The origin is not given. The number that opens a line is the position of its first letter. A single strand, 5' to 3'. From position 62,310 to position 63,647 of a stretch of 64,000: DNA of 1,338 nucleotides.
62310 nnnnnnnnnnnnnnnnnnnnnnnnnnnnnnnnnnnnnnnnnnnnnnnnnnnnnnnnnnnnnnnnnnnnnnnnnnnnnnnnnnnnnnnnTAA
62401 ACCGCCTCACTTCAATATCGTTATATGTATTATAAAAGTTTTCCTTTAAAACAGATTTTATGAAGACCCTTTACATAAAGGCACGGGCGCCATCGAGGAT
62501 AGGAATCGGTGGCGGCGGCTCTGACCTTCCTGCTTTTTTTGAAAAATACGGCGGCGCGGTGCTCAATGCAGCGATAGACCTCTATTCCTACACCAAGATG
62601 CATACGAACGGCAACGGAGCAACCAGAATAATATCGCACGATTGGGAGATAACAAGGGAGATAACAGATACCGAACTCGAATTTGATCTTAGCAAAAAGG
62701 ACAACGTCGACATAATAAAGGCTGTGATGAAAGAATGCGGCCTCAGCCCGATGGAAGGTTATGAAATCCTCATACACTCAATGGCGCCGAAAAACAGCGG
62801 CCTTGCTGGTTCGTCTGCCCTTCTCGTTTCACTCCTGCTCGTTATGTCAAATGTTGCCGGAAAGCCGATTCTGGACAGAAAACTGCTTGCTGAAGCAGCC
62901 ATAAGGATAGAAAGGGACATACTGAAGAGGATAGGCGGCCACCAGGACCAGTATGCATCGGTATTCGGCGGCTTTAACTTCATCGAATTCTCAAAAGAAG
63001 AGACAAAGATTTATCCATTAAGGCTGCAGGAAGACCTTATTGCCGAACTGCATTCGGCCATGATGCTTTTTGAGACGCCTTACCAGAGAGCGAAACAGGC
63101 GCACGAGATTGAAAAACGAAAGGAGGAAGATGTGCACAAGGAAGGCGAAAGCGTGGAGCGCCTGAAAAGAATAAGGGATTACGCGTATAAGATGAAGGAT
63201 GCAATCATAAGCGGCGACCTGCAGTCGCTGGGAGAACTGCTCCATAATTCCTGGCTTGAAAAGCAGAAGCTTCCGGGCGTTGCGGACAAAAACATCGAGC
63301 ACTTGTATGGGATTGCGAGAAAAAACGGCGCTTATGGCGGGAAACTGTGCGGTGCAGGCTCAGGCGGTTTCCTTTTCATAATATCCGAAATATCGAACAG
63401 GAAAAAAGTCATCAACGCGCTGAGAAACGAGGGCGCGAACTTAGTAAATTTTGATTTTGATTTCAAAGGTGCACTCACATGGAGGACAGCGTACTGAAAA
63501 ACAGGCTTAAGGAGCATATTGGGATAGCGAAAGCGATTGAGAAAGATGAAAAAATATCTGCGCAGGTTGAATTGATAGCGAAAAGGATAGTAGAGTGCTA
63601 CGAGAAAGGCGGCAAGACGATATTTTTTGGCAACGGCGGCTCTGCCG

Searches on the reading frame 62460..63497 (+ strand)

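Call 46: search_protein_families(library=pfam, proteins=[window:62460-63497:+], max_evalue=0.00001)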
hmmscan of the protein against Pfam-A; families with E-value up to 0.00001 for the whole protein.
window:62460-63497:+ (345 aa): 2 families
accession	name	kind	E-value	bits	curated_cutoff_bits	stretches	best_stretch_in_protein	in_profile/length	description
PF00288.32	GHMP_kinases_N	-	2.5e-15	56.9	22.3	1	85-171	6-87/87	GHMP kinases N terminal domain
PF08544.19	GHMP_kinases_C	-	1e-12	48.7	21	1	245-326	1-84/85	GHMP kinases C terminal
